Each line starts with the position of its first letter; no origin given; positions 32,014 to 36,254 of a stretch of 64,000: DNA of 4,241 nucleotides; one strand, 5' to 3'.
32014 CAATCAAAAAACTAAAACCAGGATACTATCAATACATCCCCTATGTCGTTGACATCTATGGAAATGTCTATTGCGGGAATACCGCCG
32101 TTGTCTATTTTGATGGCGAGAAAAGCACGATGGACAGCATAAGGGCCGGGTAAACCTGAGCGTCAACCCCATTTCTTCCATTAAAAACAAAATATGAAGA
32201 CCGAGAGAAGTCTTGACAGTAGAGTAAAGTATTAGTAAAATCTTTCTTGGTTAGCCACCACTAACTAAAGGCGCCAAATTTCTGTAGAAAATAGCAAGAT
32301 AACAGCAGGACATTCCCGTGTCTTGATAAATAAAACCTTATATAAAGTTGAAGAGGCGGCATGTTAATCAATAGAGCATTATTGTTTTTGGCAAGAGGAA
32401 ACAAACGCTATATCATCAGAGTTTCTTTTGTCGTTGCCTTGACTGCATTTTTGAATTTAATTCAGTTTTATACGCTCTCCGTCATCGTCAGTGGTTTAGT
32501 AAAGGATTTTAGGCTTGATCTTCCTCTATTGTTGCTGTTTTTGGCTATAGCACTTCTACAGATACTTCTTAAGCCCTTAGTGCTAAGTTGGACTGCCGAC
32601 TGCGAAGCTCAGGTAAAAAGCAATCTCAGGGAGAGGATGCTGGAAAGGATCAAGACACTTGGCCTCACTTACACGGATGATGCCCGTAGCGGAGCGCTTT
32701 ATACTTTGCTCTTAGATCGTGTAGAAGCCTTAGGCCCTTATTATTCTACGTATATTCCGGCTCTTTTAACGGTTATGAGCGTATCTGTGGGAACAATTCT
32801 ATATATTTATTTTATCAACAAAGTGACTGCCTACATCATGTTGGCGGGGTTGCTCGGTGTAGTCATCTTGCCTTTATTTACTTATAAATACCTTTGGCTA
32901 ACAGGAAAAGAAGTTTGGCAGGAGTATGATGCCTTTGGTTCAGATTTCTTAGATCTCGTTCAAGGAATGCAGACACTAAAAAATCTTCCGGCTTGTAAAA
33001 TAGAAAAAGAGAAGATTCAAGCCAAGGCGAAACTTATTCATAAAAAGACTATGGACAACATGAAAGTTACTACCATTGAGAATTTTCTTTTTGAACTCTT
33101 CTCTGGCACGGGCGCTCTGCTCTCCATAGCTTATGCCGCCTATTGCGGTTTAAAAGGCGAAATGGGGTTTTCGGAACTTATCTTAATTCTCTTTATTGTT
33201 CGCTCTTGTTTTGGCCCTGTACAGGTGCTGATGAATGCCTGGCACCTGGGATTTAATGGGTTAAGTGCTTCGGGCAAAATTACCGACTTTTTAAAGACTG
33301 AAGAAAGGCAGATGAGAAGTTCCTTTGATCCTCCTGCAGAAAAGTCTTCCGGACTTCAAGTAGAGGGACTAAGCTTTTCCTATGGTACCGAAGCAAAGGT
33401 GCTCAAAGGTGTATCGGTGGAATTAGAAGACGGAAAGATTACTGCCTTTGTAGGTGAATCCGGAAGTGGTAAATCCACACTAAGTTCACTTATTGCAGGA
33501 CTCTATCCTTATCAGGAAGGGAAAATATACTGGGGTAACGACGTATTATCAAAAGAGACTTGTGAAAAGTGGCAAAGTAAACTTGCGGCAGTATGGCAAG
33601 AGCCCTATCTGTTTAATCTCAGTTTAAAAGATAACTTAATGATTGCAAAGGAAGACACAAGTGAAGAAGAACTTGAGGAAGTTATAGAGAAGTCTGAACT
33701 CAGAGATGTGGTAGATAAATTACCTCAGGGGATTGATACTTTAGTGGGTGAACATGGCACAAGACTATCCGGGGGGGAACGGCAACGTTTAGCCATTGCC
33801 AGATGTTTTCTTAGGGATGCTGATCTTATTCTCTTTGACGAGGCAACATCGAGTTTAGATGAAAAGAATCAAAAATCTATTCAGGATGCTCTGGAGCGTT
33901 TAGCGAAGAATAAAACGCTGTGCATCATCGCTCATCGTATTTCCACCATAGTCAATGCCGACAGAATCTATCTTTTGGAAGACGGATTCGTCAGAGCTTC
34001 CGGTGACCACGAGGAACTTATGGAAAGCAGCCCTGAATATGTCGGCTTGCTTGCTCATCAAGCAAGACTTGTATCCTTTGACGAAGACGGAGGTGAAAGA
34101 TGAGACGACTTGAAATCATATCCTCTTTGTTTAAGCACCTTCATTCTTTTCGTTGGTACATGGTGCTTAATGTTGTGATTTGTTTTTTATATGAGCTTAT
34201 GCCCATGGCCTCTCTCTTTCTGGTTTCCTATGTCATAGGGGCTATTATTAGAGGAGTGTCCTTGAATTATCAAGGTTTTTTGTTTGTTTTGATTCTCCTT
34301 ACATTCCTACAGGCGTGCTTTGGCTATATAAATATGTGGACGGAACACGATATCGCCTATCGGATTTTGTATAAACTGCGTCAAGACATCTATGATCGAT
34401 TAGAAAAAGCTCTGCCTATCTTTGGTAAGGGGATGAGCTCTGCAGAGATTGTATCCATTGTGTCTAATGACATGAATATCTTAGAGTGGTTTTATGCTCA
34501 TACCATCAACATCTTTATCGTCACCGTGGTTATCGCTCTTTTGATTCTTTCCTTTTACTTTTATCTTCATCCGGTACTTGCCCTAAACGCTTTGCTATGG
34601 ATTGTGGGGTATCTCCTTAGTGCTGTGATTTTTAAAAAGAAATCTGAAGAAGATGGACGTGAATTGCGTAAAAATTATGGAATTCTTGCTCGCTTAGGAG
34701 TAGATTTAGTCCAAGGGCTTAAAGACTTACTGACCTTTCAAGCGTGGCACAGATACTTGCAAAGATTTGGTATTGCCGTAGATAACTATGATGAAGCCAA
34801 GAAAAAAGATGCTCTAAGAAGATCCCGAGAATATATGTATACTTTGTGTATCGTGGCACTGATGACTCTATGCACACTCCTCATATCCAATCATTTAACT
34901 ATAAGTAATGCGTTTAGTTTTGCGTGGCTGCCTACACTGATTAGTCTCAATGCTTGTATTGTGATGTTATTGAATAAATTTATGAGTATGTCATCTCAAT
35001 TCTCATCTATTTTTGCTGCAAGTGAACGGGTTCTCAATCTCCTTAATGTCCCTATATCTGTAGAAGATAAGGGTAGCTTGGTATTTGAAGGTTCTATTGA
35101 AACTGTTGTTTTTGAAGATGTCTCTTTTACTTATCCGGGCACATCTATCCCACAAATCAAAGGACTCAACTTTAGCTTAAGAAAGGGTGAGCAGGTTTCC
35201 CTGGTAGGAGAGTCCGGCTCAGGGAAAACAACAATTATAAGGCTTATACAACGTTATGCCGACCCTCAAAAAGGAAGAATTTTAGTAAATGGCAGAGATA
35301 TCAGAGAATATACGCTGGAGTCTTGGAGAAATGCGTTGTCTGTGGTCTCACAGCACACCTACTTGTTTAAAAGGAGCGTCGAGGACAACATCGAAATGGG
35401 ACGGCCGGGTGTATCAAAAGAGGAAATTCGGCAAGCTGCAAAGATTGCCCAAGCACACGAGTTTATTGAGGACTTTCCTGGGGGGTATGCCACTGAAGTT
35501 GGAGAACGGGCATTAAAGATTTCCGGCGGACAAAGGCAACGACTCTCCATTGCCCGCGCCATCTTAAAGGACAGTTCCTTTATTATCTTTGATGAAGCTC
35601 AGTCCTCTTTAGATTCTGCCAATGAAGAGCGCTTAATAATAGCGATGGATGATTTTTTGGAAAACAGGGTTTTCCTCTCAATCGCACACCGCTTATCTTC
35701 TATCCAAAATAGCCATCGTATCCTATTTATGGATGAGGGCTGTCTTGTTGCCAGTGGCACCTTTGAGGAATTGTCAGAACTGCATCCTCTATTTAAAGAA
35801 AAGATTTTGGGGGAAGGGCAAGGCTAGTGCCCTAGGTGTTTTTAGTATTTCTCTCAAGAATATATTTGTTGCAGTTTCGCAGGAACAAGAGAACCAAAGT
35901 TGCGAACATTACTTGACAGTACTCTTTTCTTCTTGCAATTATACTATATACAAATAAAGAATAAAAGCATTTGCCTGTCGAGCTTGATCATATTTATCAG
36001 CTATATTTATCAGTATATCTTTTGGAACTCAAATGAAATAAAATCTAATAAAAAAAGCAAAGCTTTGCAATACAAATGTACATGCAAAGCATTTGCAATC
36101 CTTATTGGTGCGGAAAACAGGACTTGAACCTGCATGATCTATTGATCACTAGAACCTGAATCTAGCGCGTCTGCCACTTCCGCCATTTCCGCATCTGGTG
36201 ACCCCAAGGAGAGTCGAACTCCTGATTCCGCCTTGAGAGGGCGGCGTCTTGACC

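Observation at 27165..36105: AT-rich accessory block ending at the 3' end of tRNA-Leu(CAG)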

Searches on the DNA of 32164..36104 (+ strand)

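Call 86: search_dna_similar(query=window:32164-36104:+, collection=plasmids, mode=distant, max_rows=8)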
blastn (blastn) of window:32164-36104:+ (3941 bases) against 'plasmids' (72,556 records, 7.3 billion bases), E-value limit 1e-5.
No match.
